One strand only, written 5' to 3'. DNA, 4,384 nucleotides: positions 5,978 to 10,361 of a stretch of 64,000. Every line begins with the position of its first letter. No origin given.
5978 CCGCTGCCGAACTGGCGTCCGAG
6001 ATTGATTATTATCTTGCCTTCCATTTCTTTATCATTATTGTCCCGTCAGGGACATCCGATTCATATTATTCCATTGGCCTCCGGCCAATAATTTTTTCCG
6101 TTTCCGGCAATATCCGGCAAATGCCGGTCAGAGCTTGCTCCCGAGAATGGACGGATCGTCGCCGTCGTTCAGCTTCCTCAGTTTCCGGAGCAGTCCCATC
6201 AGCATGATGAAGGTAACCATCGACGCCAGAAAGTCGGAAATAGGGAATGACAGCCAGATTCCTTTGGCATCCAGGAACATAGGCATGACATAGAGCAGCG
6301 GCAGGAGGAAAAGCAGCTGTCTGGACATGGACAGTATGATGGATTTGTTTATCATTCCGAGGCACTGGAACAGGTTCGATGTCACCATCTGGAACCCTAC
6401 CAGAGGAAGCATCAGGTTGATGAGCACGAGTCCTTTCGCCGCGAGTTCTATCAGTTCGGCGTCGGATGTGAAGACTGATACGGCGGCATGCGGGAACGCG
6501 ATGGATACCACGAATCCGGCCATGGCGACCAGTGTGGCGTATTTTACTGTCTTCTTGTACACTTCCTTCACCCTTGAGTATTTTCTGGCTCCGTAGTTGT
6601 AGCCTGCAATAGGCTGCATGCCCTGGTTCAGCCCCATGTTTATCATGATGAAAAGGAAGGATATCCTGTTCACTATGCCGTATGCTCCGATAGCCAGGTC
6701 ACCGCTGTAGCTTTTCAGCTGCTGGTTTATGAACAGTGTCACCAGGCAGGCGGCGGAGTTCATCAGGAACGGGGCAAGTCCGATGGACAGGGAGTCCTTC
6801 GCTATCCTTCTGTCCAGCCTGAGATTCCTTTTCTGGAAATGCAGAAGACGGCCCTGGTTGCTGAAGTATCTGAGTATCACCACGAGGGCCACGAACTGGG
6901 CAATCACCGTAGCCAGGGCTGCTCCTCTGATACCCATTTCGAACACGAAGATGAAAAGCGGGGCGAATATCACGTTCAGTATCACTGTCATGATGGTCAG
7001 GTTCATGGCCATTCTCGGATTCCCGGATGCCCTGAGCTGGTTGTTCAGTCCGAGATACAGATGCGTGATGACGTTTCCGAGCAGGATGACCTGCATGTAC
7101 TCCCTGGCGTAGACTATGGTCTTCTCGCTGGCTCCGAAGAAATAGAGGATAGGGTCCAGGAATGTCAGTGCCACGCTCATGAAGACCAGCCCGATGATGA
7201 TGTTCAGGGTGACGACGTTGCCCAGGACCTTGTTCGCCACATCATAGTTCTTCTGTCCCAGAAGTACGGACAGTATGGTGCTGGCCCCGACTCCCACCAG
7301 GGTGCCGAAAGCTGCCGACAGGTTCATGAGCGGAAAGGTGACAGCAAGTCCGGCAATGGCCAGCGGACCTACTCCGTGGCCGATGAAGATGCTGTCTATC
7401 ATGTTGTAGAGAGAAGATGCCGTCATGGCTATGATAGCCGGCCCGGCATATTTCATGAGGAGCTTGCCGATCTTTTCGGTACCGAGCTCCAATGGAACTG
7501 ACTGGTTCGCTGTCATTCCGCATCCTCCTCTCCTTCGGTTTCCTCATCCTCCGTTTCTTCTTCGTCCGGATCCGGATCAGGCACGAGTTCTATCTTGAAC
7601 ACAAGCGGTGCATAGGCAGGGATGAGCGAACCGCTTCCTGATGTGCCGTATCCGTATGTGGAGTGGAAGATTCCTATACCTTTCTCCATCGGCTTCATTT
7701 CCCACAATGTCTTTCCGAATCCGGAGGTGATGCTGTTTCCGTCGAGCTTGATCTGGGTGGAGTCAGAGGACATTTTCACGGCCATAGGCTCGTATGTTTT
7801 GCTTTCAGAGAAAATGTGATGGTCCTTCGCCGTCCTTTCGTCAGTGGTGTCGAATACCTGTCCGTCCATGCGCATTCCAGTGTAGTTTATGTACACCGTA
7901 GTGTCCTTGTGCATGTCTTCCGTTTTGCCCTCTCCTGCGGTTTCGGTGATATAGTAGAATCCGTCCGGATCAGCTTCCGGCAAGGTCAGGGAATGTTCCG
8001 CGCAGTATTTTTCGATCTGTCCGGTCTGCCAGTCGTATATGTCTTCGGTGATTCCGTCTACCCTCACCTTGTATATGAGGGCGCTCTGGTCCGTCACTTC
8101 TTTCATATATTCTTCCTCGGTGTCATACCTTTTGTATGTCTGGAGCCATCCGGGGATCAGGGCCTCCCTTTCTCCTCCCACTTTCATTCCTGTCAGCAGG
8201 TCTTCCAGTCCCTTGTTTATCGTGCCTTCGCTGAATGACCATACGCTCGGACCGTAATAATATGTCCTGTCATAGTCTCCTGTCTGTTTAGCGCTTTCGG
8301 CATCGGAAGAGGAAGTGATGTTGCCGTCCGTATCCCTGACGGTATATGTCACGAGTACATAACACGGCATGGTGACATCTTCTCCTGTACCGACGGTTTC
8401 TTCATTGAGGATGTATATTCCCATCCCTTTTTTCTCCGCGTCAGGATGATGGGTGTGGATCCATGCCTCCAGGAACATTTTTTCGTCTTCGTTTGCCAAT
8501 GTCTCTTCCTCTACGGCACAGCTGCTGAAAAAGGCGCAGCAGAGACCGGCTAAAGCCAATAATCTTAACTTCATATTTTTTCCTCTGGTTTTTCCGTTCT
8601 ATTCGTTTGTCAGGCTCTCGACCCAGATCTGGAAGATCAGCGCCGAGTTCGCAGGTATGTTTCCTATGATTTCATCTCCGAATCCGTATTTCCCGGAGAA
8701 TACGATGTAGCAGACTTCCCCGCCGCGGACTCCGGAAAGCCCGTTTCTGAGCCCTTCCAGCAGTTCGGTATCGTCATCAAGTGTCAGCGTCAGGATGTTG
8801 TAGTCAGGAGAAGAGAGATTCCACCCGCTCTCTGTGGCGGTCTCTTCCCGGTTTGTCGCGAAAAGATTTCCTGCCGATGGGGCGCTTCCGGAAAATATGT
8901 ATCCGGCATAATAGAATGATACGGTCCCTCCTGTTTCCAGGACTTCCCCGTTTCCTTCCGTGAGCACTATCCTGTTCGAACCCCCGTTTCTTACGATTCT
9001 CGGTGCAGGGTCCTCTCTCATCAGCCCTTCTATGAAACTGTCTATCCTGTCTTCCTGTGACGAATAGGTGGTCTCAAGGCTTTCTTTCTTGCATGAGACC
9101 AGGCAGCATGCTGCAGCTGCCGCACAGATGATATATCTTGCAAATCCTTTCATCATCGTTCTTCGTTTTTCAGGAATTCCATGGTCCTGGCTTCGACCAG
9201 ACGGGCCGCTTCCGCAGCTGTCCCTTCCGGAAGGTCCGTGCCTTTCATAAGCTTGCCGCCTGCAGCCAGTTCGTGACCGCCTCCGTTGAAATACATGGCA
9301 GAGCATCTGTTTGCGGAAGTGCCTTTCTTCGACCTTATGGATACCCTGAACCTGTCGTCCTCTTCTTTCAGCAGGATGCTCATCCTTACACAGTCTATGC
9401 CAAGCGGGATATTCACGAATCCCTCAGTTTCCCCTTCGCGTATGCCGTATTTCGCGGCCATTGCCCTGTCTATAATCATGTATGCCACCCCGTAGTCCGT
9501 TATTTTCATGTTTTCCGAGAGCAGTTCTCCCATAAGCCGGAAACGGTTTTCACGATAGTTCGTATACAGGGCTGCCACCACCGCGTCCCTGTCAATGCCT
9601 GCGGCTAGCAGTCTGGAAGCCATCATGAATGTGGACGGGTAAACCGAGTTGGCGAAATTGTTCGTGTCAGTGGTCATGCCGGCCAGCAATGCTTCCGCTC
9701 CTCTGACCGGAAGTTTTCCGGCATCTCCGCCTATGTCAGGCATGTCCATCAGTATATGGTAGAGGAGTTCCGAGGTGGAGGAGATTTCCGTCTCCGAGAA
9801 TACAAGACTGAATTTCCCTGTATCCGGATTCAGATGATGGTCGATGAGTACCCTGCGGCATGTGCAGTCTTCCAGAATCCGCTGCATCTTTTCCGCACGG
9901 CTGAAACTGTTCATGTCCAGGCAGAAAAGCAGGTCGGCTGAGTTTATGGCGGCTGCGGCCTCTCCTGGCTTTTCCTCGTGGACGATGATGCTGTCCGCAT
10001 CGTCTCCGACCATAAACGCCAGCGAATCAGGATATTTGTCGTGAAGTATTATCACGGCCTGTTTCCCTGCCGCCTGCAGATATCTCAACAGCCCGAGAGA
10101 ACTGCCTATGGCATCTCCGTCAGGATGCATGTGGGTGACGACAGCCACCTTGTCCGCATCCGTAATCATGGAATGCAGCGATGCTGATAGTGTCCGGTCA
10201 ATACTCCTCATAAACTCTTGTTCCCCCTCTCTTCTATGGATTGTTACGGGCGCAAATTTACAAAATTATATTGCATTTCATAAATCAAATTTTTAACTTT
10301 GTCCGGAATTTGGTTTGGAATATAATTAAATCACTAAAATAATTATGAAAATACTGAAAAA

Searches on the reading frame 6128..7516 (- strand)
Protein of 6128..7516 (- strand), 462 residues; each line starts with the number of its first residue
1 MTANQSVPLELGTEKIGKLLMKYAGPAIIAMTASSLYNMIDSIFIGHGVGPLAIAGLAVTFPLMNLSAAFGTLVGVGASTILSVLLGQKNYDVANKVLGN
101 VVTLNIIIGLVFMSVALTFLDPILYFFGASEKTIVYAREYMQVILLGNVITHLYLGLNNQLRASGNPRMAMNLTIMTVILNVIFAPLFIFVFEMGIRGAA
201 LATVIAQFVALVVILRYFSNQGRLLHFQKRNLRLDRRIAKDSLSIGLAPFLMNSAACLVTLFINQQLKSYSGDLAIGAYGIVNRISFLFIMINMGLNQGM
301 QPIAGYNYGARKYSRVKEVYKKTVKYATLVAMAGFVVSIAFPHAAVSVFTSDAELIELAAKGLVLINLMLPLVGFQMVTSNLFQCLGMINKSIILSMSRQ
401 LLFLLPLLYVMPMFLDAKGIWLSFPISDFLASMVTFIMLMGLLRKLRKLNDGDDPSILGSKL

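Call 83: search_protein_families(library=pfam, proteins=[window:6128-7516:-], max_evalue=0.00001)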
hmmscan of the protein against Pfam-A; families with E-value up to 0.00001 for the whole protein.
window:6128-7516:- (462 aa): 1 family
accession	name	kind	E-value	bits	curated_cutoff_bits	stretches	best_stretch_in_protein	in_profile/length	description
PF01554.23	MatE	-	1.8e-50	171.2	24.9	2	26-187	1-161/161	MatE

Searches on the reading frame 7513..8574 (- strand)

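Call 83: search_protein_families(library=pfam, proteins=[window:7513-8574:-], max_evalue=0.00001)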
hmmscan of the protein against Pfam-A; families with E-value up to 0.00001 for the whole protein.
window:7513-8574:- (353 aa): 1 family
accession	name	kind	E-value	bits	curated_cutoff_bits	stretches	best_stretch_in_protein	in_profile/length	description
PF00254.34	FKBP_C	-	1.5e-16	60.9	21.1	1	219-331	3-94/94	FKBP-type peptidyl-prolyl cis-trans isomerase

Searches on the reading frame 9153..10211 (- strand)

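Call 83: search_protein_families(library=pfam, proteins=[window:9153-10211:-], max_evalue=0.00001)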
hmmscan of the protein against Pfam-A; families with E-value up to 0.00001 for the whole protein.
window:9153-10211:- (352 aa): 2 families
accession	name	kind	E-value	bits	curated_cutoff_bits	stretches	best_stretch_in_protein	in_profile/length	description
PF01368.27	DHH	-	2.5e-18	67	28.1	1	21-179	1-125/125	DHH family, N-terminal domain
PF02272.25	DHHA1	-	5.1e-07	30.5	25.9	1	250-329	9-91/102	DHHA1 domain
